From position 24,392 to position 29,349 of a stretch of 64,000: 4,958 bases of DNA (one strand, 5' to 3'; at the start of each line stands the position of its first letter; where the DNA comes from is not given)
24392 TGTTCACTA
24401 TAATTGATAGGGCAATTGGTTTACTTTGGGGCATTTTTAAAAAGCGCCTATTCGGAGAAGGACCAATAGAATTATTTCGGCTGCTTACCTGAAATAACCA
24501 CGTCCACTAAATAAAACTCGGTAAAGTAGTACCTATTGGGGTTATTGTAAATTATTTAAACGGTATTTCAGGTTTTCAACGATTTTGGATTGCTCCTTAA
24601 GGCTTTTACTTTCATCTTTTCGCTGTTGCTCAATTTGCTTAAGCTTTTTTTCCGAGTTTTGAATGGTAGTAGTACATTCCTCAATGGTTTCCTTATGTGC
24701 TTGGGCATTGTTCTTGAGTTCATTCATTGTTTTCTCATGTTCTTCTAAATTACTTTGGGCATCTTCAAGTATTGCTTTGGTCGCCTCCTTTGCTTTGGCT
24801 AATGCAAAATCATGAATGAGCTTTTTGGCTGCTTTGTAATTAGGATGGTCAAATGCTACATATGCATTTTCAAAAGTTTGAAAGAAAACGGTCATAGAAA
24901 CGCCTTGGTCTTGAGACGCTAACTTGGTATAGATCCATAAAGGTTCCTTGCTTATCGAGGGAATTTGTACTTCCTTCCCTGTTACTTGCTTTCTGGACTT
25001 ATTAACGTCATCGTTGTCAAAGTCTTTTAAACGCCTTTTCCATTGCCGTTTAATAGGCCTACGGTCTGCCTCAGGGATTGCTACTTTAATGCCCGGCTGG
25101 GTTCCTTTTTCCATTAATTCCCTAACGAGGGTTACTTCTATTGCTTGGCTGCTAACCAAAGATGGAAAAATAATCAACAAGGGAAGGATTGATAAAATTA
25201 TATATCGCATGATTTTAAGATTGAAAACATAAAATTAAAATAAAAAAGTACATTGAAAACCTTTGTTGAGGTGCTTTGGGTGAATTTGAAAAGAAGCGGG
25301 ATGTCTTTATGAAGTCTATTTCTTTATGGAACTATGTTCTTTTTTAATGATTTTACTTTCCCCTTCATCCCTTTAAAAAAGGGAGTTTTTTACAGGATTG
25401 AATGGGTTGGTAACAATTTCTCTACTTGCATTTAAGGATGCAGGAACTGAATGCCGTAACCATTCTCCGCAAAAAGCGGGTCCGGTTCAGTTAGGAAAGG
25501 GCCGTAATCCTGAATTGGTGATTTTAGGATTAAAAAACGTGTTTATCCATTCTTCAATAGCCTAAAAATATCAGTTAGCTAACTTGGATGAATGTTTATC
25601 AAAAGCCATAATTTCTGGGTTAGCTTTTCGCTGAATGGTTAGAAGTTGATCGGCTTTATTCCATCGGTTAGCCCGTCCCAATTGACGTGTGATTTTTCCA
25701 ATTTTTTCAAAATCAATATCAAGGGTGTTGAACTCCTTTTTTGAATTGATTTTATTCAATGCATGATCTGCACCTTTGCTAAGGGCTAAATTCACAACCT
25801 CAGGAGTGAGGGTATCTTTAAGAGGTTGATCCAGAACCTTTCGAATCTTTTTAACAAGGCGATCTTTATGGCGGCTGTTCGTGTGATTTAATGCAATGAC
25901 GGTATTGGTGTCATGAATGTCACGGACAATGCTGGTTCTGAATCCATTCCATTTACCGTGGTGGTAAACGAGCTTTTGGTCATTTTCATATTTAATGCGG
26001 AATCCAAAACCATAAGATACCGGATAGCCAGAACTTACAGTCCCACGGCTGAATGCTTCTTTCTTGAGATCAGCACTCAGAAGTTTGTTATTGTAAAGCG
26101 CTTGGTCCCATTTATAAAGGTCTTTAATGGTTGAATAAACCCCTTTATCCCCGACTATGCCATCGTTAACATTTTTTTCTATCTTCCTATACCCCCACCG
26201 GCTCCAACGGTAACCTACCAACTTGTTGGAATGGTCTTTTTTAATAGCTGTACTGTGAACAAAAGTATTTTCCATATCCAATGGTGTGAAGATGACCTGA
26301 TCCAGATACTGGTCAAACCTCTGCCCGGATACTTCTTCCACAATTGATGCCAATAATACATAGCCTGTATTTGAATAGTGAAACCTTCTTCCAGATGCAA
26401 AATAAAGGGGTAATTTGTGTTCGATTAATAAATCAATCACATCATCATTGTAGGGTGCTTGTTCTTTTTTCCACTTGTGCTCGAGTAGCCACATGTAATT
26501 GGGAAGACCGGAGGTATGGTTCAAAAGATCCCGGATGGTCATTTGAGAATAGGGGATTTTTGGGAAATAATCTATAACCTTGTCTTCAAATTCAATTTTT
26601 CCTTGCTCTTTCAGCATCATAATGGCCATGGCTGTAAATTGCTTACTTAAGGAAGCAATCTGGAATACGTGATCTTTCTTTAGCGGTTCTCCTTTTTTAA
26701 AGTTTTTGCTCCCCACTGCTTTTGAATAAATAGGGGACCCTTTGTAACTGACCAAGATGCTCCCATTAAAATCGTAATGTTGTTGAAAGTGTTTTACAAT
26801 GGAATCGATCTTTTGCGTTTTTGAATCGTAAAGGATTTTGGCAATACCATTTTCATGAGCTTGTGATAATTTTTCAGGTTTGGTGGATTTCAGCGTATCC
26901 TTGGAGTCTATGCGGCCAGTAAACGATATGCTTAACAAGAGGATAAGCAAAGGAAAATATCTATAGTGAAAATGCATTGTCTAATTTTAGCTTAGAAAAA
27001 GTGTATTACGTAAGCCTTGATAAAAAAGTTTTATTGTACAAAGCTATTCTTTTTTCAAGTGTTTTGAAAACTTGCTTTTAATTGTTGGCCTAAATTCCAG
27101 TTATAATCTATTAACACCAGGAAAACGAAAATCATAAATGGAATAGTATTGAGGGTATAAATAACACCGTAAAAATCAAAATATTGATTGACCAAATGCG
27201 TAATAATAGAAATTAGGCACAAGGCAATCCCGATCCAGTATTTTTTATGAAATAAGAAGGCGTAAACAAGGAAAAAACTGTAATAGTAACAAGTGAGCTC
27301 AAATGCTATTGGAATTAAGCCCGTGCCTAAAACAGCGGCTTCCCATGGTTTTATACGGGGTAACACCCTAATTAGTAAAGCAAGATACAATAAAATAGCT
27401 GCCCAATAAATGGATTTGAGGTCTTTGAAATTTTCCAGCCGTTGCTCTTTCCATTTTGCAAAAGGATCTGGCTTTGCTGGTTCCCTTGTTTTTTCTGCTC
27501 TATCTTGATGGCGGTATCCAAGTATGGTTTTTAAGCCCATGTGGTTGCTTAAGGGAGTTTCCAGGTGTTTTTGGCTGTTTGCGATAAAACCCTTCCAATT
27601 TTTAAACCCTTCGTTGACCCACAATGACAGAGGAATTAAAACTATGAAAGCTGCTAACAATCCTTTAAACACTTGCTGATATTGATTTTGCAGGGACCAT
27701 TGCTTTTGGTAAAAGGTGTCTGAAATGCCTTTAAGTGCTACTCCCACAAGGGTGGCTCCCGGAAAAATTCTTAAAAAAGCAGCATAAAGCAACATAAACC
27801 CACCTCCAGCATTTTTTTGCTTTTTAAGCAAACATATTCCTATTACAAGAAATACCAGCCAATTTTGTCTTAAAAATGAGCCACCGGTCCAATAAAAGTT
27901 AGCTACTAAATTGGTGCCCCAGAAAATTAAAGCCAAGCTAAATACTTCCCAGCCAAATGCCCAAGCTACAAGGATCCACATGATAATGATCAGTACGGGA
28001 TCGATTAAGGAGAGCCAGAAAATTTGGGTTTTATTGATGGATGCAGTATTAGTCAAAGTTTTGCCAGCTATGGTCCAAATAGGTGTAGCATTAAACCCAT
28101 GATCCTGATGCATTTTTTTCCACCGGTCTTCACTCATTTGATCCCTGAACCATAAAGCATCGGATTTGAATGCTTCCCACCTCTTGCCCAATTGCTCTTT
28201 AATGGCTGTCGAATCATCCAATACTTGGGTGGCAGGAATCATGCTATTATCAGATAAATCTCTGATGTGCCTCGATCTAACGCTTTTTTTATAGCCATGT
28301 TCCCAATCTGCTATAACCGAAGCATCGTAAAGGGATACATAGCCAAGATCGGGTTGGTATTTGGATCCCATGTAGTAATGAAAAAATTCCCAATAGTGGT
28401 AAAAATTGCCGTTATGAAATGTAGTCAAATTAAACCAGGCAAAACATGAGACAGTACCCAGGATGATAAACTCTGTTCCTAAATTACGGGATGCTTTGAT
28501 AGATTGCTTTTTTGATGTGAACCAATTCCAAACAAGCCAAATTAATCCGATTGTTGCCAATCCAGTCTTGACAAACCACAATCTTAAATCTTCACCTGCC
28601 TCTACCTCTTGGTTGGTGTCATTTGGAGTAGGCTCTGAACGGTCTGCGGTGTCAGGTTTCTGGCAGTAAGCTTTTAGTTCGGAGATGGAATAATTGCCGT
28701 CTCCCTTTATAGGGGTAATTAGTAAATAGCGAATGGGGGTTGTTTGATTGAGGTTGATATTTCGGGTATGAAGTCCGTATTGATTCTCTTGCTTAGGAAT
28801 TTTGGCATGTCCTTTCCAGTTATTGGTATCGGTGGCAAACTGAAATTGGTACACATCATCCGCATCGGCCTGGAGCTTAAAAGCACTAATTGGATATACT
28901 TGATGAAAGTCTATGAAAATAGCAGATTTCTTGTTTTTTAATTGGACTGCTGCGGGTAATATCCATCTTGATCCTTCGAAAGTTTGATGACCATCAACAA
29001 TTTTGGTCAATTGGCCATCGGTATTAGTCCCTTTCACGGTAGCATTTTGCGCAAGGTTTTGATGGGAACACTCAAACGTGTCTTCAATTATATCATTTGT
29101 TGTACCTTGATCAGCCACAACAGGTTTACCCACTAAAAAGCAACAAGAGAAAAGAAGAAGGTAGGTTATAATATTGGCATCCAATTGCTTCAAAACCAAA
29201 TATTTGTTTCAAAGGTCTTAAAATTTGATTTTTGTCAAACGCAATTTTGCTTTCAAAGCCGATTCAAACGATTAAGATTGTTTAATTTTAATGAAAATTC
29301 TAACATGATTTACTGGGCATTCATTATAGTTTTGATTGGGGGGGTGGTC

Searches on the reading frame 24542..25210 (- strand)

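Call 3: search_protein_families(library=pfam, proteins=[window:24542-25210:-], max_evalue=0.01)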
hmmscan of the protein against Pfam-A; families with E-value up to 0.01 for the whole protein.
window:24542-25210:- (222 aa): 4 families
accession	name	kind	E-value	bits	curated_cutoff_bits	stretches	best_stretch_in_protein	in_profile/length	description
PF05667.16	CCDC22_CC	-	0.00022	20.9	39.2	1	129-221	191-280/477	CCDC22 protein coiled-coil region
PF07111.17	HCR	-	0.0024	16.5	25.9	1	136-220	123-208/749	Alpha helical coiled-coil rod protein (HCR)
PF21918.1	cas_Cpf1_2nd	-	0.0074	16.7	27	0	129-222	91-177/225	CRISPR-associated endonuclease Cpf1 REC2 domain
PF05335.18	DUF745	-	0.0088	16.2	33.3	0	128-222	59-152/183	Protein of unknown function (DUF745)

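Call 4: search_protein_families(library=ncbifam, proteins=[window:24542-25210:-], max_evalue=0.01)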
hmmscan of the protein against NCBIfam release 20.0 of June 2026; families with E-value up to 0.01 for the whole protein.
window:24542-25210:- (222 aa): 5 families
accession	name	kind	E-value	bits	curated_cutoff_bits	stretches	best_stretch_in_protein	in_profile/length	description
TIGR02169.1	SMC_prok_A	equivalog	0.00023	19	729.4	1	142-221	706-785/1165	chromosome segregation protein SMC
TIGR02168.1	SMC_prok_B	equivalog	0.00023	19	567.35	1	139-218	260-416/1181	chromosome segregation protein SMC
NF002572.0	PRK02224.1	equivalog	0.0017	16.7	1087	1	142-219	338-609/888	DNA double-strand break repair ATPase Rad50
NF045487.1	ASRP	equivalog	0.0064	15.2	300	1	139-221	184-268/593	archaea-specific SMC-related protein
TIGR04320.1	Surf_Exclu_PgrA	domain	0.0091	15.3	70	1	108-221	230-341/360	SEC10/PgrA surface exclusion domain-containing protein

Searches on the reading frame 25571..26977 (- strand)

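Call 3: search_protein_families(library=pfam, proteins=[window:25571-26977:-], max_evalue=0.01)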
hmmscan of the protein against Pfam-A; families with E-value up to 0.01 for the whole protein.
window:25571-26977:- (468 aa): 1 family
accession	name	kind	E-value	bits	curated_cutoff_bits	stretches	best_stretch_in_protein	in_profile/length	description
PF00144.29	Beta-lactamase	-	1e-56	193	27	1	58-374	2-318/329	Beta-lactamase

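Call 4: search_protein_families(library=ncbifam, proteins=[window:25571-26977:-], max_evalue=0.01)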
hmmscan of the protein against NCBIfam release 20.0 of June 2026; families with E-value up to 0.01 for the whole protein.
window:25571-26977:- (468 aa): 48 families (the best 25 are shown)
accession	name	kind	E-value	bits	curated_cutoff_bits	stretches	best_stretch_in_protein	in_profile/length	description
NF009622.0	PRK13128.1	equivalog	1.9e-29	102.5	443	1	52-370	4-319/518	D-aminopeptidase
NF007943.0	PRK10662.1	equivalog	3.2e-24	85.3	266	1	53-297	33-273/380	D-alanyl-D-alanine-carboxypeptidase/endopeptidase AmpH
NF033085.1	bla_class_C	equivalog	2.3e-20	72.7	415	1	54-306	5-246/356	class C beta-lactamase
NF052559.1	MthAcHydAcmB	equivalog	7.7e-18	64.4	550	1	57-290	10-265/391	methyl acetate hydrolase AcmB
NF002968.0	PRK03642.1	equivalog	2.2e-16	59.7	385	1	85-240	78-242/432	penicillin binding protein PBP4B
NF000423.2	blaSRT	exception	2.6e-16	59.7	860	1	51-293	22-252/378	SRT/SST family class C beta-lactamase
NF041663.1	ampC_Sliq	exception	2e-15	56.6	860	1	54-256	25-218/378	cephalosporin-hydrolyzing class C beta-lactamase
NF041665.1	blaPSZ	exception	3.9e-15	55.7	850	1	57-297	31-259/379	PSZ family class C beta-lactamase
NF033406.1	blaMCA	exception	1.1e-12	47.7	750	1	62-307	45-279/390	MCA family class C beta-lactamase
NF038089.1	blaYRC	exception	6.9e-12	45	870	1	73-295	49-258/381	YRC family class C beta-lactamase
NF045671.1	blaPNC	exception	1.4e-11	43.9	750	1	84-306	78-287/401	PNC family class C beta-lactamase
NF000397.2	blaACC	exception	3e-11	43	850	1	49-305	25-270/385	ACC family cephalosporin-hydrolyzing class C beta-lactamase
NF033159.0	blaPAC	exception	3.1e-11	42.7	850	1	56-243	30-210/380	PAC family class C beta-lactamase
NF038238.1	blaBUT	exception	3.2e-11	42.9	850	1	74-298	52-263/383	BUT family class C beta-lactamase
NF000185.2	BlaEC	exception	6.3e-11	41.8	850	1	73-296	45-255/377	BlaEC family class C beta-lactamase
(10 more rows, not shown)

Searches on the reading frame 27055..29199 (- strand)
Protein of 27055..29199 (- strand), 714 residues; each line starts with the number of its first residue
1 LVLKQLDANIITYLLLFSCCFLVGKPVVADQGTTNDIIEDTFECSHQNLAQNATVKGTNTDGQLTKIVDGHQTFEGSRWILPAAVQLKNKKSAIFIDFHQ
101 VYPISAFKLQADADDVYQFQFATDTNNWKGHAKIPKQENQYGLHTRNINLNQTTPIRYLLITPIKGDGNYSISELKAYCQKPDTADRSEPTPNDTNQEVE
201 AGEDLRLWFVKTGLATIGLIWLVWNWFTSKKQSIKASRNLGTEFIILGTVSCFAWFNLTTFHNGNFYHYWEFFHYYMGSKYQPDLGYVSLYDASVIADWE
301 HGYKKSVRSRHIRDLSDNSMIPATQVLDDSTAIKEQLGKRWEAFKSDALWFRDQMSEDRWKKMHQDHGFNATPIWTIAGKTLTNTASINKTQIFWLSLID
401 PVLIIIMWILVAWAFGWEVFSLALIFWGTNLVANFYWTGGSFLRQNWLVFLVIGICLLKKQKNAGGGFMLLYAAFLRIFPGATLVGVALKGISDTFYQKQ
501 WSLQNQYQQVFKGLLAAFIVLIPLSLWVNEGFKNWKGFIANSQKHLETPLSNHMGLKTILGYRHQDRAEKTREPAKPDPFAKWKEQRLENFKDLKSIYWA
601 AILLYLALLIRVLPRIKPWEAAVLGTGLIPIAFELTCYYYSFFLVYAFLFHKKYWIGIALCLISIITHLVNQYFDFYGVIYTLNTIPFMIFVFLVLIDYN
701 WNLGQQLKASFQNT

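Call 3: search_protein_families(library=pfam, proteins=[window:27055-29199:-], max_evalue=0.01)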
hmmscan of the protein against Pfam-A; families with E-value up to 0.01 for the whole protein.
window:27055-29199:- (714 aa): 1 family
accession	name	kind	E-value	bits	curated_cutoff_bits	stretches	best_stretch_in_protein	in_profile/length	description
PF00754.31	F5_F8_type_C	-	7e-05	23.4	28.2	1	60-171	10-120/127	F5/8 type C domain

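Call 4: search_protein_families(library=ncbifam, proteins=[window:27055-29199:-], max_evalue=0.01)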
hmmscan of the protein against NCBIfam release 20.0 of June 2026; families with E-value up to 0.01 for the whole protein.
window:27055-29199:- (714 aa): 0 families

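Call 51: find_homologous_proteins(query=window:27055-29199:-, max_evalue=0.00001)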
Query window:27055-29199:- (714 aa): 590 proteins with E <= 0.00001 among 7226 candidates; the best 120 are listed.
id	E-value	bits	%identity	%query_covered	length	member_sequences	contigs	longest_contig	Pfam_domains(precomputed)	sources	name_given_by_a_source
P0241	0.0e+0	1548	92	100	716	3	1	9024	PF00754.32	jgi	-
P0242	1.1e-148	515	39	91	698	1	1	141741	PF00754.32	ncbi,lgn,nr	ncbi:MAG: discoidin domain-containing protein [Deltaproteobacteria bacterium]|nr:discoidin domain-co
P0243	1.3e-143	498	38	90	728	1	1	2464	-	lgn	-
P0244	1.7e-142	494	36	89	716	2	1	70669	PF00754.32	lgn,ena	-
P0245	1.4e-136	475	37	88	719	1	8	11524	-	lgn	-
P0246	5.2e-136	473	37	93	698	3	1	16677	-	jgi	jgi:hypothetical protein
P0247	1.2e-130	455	37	90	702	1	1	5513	-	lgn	-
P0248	2.2e-130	454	35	91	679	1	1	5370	-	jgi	-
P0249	2.1e-127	444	36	88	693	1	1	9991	-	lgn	-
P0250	1.7e-126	441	35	87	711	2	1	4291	PF00754.32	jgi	jgi:hypothetical protein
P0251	3.5e-126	440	34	91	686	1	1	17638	PF00754.32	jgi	jgi:hypothetical protein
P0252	9.2e-126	439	35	88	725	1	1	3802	PF00754.32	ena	-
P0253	1.0e-125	439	37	88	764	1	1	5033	-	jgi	jgi:hypothetical protein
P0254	5.2e-125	437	44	63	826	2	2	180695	PF00754.32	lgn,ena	-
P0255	2.3e-124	434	36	90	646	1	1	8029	-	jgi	jgi:hypothetical protein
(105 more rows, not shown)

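Call 56: find_encoding_contigs(protein=P0242, flank=8000, max_places=1)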
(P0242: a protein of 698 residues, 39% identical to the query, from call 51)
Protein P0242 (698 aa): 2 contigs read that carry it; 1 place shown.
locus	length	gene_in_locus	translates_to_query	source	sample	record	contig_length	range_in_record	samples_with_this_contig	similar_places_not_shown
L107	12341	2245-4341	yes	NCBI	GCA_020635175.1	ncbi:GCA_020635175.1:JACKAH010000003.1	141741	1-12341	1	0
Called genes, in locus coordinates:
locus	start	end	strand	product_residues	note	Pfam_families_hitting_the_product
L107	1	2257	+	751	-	?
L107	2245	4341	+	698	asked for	PF00754:F5_F8_type_C (weak)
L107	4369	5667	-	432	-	PF05221:AdoHcyase, PF00670:AdoHcyase_NAD, PF02826:2-Hacid_dh_C, PF07991:KARI_N (weak)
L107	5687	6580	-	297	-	PF01022:HTH_5, PF12840:HTH_20, PF01209:Ubie_methyltran, PF13489:Methyltransf_23, PF13847:Methyltransf_31, PF08241:Methyltransf_11, PF08242:Methyltransf_12, PF13649:Methyltransf_25, +1 more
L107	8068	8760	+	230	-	PF00590:TP_methylase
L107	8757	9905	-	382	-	PF00108:Thiolase_N, PF02803:Thiolase_C, PF22691:Thiolase_C_1 (faint)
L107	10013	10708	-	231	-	PF13441:Gly-zipper_YMGG, PF13488:Gly-zipper_Omp (faint), PF13436:Gly-zipper_OmpA (weak), PF00691:OmpA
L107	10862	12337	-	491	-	PF20154:LNT_N, PF00795:CN_hydrolase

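Call 57: find_encoding_contigs(protein=P0244, flank=8000, max_places=1)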
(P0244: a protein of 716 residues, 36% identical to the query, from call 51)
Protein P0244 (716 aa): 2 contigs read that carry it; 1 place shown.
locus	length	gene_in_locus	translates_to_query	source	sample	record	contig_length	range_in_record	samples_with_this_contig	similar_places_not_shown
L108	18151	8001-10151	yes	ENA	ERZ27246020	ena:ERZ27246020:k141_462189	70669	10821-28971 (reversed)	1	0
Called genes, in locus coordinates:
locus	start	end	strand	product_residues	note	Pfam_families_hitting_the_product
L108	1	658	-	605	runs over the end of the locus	PF00012:HSP70, PF06723:MreB_Mbl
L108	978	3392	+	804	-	PF07705:CARDB, PF11617:Cu-binding_MopE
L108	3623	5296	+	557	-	-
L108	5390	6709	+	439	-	PF07994:NAD_binding_5, PF01658:Inos-1-P_synth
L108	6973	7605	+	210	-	PF01033:Somatomedin_B (faint), PF27854:Heavy_Cys_CGP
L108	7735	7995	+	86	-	-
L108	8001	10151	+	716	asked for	PF00754:F5_F8_type_C (weak)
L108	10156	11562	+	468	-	PF00149:Metallophos (faint), PF12850:Metallophos_2 (faint)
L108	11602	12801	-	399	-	-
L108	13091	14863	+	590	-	PF13091:PLDc_2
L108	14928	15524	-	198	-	PF00578:AhpC-TSA, PF08534:Redoxin, PF10417:1-cysPrx_C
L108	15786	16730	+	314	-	PF01745:IPT (weak), PF13671:AAA_33 (faint), PF01715:IPPT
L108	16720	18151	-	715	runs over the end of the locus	PF00069:Pkinase, PF07714:PK_Tyr_Ser-Thr, PF08308:PEGA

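Call 63: predict_structure(alignment_id=A1)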
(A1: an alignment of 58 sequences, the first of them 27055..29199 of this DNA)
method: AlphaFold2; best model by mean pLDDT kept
length: 714 residues; sequences in the alignment: 58
mean_pLDDT: 88.9   pTM: 0.78
mean pLDDT of the five models: 88.9, 88.7, 88.0, 87.7, 86.9
residues with pLDDT >= 90: 527; 70-90: 112; 50-70: 39; < 50: 36
segments of 3 or more residues with pLDDT < 50: 1-6, 21-41, 191-199
pLDDT, mean of each block of 10 residues (from residue 1): 48 60 38 37 77 94 90 83 89 96 95 96 91 91 92 95 92 95 61 44 75 97 88 64 94 90 80 96 96 98 92 96 95 96 98 89 94 96 95 93 96 97 97 79 92 98 98 96 97 93 94 98 96 95 93 97 94 89 96 98 98 95 98 95 97 95 97 91 98 97 83 70
secondary structure, 60 per line:
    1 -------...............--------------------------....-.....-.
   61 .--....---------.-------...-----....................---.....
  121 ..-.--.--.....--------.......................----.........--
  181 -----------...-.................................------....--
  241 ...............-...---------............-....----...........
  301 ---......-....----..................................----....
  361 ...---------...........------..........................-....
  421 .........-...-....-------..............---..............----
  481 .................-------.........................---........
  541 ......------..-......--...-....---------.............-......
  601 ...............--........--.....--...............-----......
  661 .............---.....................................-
elements in order (helices of 4 or more, strands of 3 or more residues): H8-22 H49-52 E54-58 H64-67 E85-87 E93-112 E116-122 E130-134 E143-165 E170-178 H196-228 H235-238 H241-255 H269-280 H282-285 H290-300 H304-309 E311-314 E319-322 H323-352 H357-363 H373-383 H390-415 H417-429 H435-438 H446-459 H463-476 H481-497 H505-529 H533-546 H556-561 H568-571 H581-593 H595-615 H618-625 H628-632 H637-649 H655-673 H677-713

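Call 66: fold_search(model_id=the predicted structure, library=pdb)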
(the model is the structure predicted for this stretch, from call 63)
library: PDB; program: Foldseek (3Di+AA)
matches with E <= 10: 964; with E <= 0.001: 39
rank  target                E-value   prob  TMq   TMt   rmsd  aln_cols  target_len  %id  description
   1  2j1r_B                3.1e-05  1.00  0.16  0.76   3.1       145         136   12  Structure of a Streptococcus pneumoniae fucose binding module (released 2006-09-06)
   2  4lpl                  4.6e-05  1.00  0.14  0.65   5.1       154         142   17  Structure of CBM32-1 from a family 31 glycoside hydrolase from Clostridium perfringens (released 2014-07-16)
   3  3lek_A                5.2e-05  1.00  0.17  0.77   2.9       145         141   11  Lectin Domain of Lectinolysin complexed with Lewis B Antigen (released 2010-12-29)
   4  3le0                  6.0e-05  1.00  0.17  0.76   2.9       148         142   11  Lectin Domain of Lectinolysin complexed with Glycerol (released 2010-12-29)
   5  3lei                  6.2e-05  1.00  0.17  0.77   2.9       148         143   11  Lectin Domain of Lectinolysin complexed with Fucose (released 2010-12-29)
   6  4zxe_A                6.2e-05  1.00  0.15  0.70   3.8       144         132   17  X-ray crystal structure of chitosan-binding module 1 derived from chitosanase/glucanase from Paenibacillus sp. IK-5. (released 2016-04-13)
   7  4gwi_A                7.4e-05  1.00  0.17  0.77   2.7       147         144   11  His 62 mutant of the lectin binding domain of lectinolysin complexed with Lewis y (released 2012-11-21)
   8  4gwj_A                8.7e-05  1.00  0.17  0.78   2.7       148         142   11  His 62 mutant of the lectin binding domain of Lectinolysin complexed with Lewis b (released 2012-11-21)
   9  2j1t_A                9.9e-05  1.00  0.16  0.73   3.4       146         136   12  Structure of a Streptococcus pneumoniae fucose binding module in complex with the Lewis Y antigen (released 2006-09-06)
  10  4a41                  1.1e-04  1.00  0.15  0.68   3.2       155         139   14  CpGH89CBM32-5, from Clostridium perfringens, in complex with galactose (released 2012-04-04)
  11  2j1r_A                1.5e-04  1.00  0.16  0.73   3.0       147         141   12  Structure of a Streptococcus pneumoniae fucose binding module (released 2006-09-06)
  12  4zy9_A                1.5e-04  1.00  0.15  0.71   3.7       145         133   16  X-ray crystal structure of selenomethionine-labelled V110M mutant of chitosan-binding module 1 derived from chitosanas (released 2016-04-13)
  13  2v72                  1.6e-04  1.00  0.15  0.68   3.0       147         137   13  The structure of the family 32 CBM from C. perfringens NanJ in complex with galactose (released 2007-08-21)
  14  4zxe_C                1.6e-04  1.00  0.15  0.69   3.7       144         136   17  X-ray crystal structure of chitosan-binding module 1 derived from chitosanase/glucanase from Paenibacillus sp. IK-5. (released 2016-04-13)
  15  4a44                  1.8e-04  1.00  0.15  0.68   3.0       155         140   14  CpGH89CBM32-5, from Clostridium perfringens, in complex with the Tn Antigen (released 2012-04-04)
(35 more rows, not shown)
